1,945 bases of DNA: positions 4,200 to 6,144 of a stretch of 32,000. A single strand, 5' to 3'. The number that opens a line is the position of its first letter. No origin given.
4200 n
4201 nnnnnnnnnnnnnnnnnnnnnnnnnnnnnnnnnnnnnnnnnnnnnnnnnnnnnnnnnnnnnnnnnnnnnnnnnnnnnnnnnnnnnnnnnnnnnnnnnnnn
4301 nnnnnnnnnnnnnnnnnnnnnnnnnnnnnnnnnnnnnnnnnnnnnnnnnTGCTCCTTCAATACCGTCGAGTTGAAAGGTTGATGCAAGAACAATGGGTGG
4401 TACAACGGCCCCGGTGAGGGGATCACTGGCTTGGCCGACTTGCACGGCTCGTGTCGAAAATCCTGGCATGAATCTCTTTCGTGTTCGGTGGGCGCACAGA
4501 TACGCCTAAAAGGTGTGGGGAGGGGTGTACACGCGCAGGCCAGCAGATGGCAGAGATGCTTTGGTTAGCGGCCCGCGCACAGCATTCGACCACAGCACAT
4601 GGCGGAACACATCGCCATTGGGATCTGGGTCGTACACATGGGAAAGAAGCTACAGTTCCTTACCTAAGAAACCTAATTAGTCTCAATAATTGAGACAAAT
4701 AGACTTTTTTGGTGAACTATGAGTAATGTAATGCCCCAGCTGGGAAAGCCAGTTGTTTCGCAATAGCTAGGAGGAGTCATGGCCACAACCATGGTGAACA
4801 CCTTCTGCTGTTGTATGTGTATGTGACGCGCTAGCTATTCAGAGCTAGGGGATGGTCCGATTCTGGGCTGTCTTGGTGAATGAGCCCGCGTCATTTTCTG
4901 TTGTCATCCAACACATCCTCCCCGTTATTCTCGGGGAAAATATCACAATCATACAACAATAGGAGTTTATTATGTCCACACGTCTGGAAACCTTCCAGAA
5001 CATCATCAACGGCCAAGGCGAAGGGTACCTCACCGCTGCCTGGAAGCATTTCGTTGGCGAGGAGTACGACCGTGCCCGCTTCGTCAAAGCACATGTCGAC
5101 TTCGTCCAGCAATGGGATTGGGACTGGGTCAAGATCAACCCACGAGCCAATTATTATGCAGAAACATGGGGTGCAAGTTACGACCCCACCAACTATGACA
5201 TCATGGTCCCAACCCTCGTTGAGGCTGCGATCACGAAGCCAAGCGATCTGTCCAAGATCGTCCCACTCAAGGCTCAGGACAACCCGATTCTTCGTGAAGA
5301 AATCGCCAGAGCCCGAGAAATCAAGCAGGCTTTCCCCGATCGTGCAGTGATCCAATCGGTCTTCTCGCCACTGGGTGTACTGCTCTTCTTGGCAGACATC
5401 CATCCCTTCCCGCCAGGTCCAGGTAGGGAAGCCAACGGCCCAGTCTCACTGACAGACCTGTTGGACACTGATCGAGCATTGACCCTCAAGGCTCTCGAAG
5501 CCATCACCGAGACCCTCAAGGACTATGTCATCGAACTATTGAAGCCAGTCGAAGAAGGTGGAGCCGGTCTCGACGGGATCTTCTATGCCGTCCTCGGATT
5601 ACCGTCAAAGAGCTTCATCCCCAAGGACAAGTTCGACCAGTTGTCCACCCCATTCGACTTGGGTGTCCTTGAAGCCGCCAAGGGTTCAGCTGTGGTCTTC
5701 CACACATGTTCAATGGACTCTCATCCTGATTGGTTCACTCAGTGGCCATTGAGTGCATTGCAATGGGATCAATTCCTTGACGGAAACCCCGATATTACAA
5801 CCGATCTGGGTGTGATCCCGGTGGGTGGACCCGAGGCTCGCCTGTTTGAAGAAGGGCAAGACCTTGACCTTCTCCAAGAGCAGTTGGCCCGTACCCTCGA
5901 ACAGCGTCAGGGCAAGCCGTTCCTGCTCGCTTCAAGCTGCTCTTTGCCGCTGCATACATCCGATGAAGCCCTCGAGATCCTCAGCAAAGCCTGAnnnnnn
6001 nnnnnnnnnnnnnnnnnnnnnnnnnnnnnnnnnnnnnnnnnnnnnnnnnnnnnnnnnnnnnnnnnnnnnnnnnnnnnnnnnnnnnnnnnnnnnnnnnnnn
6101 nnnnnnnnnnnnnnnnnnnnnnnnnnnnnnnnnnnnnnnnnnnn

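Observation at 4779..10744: Candidate new sulfur-amino-acid acquisition module: Cys/Met leader -> Zn methyltransferase-like enzyme -> Liv-type ABC importer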

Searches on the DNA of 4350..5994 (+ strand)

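Call 8: search_rna_families(source=window, start=4350, end=5100, threshold=evalue, max_evalue=10)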
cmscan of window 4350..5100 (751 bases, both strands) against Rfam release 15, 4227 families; matches with E-value up to 10: 2.
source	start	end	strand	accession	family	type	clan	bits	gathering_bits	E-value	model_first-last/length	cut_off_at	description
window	4463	4563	-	RF02203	WT1-AS_1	Gene; lncRNA;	-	17.9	40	7.3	1-109/109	no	WT1 antisense RNA conserved region 1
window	4651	4717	-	RF03798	MIR4227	Gene; miRNA;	-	15.7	100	6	1-122/122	no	MIR4227 microRNA precursor family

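Call 17: search_rna_families(sources=[L053, L055, L057, L059, L064, L069, L071, L079], threshold=gathering)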
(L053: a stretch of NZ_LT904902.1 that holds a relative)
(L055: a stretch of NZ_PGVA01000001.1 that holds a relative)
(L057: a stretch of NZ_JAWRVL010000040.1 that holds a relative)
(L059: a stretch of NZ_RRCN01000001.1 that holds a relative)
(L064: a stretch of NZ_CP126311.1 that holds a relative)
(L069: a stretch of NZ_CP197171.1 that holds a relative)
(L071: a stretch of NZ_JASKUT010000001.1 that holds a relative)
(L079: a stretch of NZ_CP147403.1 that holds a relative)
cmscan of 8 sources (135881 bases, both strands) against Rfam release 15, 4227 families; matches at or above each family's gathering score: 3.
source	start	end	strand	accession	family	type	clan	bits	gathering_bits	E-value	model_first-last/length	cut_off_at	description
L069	4184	4291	+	RF00162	SAM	Cis-reg; riboswitch;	CL00012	82.7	44.4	1.1e-17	1-108/108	no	SAM riboswitch aptamer (S box leader)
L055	7802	7911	+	RF00162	SAM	Cis-reg; riboswitch;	CL00012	81.8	44.4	2e-17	1-108/108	no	SAM riboswitch aptamer (S box leader)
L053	538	622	+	RF01051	c-di-GMP-I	Cis-reg; riboswitch;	CL00126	76.8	35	5.3e-13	1-87/87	no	c-di-GMP-I riboswitch aptamer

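Call 49: search_rna_families(sources=[L003, L007, L017, L018, L029, L035, L048, L054], threshold=gathering)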
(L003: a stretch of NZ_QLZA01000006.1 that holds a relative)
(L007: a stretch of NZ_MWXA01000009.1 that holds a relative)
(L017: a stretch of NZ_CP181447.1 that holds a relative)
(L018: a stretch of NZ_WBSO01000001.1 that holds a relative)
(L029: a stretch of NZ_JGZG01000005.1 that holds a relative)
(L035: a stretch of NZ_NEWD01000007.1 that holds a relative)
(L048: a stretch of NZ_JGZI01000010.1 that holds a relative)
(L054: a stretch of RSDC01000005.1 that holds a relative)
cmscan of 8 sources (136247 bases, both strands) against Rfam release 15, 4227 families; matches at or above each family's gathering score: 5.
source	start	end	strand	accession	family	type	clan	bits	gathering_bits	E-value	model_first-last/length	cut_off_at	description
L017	15738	15809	-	RF00005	tRNA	Gene; tRNA;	CL00001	68.6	29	1.6e-12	1-71/71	no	tRNA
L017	15660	15733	-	RF00005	tRNA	Gene; tRNA;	CL00001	67.6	29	3.1e-12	1-71/71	no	tRNA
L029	4500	4573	-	RF00005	tRNA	Gene; tRNA;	CL00001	66.3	29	7e-12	1-71/71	no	tRNA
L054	4107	4180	-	RF00005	tRNA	Gene; tRNA;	CL00001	66.3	29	7e-12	1-71/71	no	tRNA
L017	15811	15892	-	RF00005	tRNA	Gene; tRNA;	CL00001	54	29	1.7e-08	1-71/71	no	tRNA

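Call 72: search_rna_families(source=L011, start=7400, end=8060, threshold=evalue, max_evalue=10)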
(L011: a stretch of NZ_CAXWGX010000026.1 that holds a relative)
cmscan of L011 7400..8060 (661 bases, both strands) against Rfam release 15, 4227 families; matches with E-value up to 10: 2.
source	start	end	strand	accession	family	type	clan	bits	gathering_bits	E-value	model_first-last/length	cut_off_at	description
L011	7689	7733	+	RF03006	M23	Gene; sRNA;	-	19.5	41.2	0.45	7-48/53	no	M23 RNA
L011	7484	7545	+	RF00435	ROSE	Cis-reg; thermoregulator;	-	16.9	45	6.4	1-94/94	no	Repression of heat shock gene expression (ROSE) element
